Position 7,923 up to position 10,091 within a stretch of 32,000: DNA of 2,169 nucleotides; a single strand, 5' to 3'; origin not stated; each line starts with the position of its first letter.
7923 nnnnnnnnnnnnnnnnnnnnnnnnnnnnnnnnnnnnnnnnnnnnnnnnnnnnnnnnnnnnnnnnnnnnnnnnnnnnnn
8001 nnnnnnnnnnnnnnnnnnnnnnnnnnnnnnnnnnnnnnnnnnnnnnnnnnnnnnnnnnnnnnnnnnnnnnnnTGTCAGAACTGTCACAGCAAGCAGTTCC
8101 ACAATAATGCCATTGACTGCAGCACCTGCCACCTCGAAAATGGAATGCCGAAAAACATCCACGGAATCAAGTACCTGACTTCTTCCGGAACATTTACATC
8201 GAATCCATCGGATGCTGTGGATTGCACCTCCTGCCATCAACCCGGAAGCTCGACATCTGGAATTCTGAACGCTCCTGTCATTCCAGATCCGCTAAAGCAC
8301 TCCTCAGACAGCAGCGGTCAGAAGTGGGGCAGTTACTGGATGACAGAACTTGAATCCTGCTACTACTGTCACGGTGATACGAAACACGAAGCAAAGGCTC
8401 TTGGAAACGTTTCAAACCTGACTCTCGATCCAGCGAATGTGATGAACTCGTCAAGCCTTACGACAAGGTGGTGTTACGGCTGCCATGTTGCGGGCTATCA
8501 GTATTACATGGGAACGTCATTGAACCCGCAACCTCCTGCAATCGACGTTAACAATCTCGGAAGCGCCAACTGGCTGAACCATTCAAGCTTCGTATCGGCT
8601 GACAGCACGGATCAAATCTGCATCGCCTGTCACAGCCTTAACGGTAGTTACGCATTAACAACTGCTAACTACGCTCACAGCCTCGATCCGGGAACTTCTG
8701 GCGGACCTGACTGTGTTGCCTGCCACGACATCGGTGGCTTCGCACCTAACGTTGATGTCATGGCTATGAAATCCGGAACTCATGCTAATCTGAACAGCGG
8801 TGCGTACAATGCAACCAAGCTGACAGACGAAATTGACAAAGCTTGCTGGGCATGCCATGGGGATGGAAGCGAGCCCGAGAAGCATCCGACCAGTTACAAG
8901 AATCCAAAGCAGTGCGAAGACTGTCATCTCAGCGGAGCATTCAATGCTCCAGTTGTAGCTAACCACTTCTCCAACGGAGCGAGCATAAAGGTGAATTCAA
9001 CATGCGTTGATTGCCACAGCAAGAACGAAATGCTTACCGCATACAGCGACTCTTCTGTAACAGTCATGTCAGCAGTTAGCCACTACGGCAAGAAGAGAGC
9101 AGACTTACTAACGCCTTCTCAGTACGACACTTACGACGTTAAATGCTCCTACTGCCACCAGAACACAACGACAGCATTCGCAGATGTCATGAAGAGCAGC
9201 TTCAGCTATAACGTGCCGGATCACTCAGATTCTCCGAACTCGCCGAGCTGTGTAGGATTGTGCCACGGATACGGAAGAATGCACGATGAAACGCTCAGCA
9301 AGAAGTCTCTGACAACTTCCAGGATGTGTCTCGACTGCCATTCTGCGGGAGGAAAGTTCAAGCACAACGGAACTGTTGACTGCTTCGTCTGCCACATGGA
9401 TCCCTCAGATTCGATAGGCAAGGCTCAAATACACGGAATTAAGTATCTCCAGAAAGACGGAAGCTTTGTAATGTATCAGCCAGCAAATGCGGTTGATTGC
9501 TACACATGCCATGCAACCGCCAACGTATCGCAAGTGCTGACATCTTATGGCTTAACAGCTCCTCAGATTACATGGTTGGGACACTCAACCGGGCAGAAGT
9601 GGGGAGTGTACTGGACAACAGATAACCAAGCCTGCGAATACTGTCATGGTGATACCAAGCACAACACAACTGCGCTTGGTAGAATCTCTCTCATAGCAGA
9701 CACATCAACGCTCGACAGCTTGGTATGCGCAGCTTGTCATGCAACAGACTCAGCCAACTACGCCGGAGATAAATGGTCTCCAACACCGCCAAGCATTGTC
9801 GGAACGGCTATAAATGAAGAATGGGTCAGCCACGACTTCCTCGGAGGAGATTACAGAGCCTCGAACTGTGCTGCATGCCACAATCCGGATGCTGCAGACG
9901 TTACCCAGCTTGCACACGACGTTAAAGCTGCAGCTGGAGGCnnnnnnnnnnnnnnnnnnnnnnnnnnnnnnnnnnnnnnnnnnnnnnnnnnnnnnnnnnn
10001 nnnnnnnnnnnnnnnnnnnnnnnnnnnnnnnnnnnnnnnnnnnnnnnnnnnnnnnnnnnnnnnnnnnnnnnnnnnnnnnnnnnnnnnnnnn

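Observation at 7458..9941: Giant cytochrome 1 contains a tandem duplication of a ~416-aa, ~11-haem module reused across all three giants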

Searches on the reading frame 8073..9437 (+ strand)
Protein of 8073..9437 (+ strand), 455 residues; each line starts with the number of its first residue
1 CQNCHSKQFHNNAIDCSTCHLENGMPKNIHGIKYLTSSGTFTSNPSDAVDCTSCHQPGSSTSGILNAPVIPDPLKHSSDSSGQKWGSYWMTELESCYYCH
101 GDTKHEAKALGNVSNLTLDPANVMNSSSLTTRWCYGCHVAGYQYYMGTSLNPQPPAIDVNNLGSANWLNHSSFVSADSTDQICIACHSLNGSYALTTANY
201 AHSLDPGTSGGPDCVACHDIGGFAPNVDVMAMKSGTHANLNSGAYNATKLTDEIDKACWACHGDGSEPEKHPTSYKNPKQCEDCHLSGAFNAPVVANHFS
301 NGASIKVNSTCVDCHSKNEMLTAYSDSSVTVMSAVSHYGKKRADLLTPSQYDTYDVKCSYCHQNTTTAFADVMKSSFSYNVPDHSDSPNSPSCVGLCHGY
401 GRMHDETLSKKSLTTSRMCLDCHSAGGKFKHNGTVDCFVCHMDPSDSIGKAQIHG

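Call 76: predict_structure(alignment_id=A3)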
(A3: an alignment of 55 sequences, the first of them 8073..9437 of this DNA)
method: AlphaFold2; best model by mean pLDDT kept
length: 455 residues; sequences in the alignment: 55
mean_pLDDT: 76.9   pTM: 0.68
mean pLDDT of the five models: 76.9, 75.1, 71.8, 70.5, 66.6
residues with pLDDT >= 90: 92; 70-90: 221; 50-70: 126; < 50: 16
segments of 3 or more residues with pLDDT < 50: 25-30
pLDDT, mean of each block of 10 residues (from residue 1): 56 60 51 72 81 71 57 64 67 84 67 86 86 90 89 78 63 73 79 83 74 87 83 94 89 93 92 90 94 90 85 93 90 93 70 68 83 66 61 73 84 68 65 73 59 50
secondary structure, 60 per line:
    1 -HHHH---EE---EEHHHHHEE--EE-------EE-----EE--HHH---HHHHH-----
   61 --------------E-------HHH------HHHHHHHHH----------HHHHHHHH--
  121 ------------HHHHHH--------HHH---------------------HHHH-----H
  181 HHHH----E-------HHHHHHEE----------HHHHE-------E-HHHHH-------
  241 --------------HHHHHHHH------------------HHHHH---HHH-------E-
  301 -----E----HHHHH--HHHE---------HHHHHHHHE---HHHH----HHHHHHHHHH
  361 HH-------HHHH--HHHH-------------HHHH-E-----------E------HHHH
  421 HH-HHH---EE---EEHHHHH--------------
elements in order: H2-5 H16-20 H51-55 H92-100 H111-118 H133-138 H171-174 H180-184 H197-202 H215-218 H229-233 H255-262 H281-285 H311-315 H331-338 H343-346 H351-362 H370-373 H376-379 H393-396 H417-422 H437-441

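Call 79: fold_search(model_id=the predicted structure, library=pdb)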
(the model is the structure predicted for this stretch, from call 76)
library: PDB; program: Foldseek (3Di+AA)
matches with E <= 10: 0; with E <= 0.001: 0
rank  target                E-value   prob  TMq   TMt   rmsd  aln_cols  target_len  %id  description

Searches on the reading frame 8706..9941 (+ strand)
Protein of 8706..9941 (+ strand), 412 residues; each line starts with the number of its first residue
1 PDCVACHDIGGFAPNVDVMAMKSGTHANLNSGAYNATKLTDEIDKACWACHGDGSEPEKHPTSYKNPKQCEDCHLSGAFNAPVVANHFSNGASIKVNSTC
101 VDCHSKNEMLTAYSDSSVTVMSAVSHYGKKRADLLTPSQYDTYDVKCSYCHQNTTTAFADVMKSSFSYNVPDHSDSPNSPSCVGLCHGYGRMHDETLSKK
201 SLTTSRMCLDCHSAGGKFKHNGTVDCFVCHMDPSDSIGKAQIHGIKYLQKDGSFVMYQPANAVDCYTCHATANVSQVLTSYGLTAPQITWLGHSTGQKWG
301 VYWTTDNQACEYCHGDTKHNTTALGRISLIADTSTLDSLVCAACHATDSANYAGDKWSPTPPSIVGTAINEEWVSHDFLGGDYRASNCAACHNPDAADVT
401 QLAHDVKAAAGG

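Call 12: search_protein_families(library=pfam, proteins=[window:8706-9941:+], max_evalue=1)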
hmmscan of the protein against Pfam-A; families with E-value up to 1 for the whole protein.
window:8706-9941:+ (412 aa): 10 families
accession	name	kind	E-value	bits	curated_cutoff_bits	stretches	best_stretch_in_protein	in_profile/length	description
PF22113.1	Mtrc-MtrF_II-IV_dom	-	3.7e-17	62.8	30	4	205-349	6-167/176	Outer membrane cytochrome MtrC/MtrF-like, domains II/IV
PF14522.11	Cytochrome_C7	-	1e-15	57.7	24.8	2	306-393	12-67/67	Cytochrome c7 and related cytochrome c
PF14537.11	Cytochrom_c3_2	-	5.9e-12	46.3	25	3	44-112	6-72/79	Cytochrome c3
PF00684.25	DnaJ_CXXCXGXG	-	1.5e-05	25.6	32.7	3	47-110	1-54/65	DnaJ central domain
PF09699.15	Paired_CXXCH_1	-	4.1e-05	23.6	20.6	2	385-403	6-24/41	Doubled CXXCH motif (Paired_CXXCH_1)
PF13442.11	Cytochrome_CBB3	-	0.00018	22.2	27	0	340-359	13-34/68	Cytochrome C oxidase, cbb3-type, subunit III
PF02085.21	Cytochrom_CIII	-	0.0011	19.7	22.9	1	2-74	32-101/101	Class III cytochrome C family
PF22678.1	Cytochrom_c_NrfB-like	-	0.0044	17.9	27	1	384-408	32-56/89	Cytochrome c-type protein NrfB-like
PF13435.11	Cytochrome_C554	-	0.41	12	20.8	0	340-398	1-61/84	Cytochrome c554 and c-prime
PF16588.11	zf-C2H2_10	-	0.86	9.8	26.2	1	145-152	4-11/23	C2H2 zinc-finger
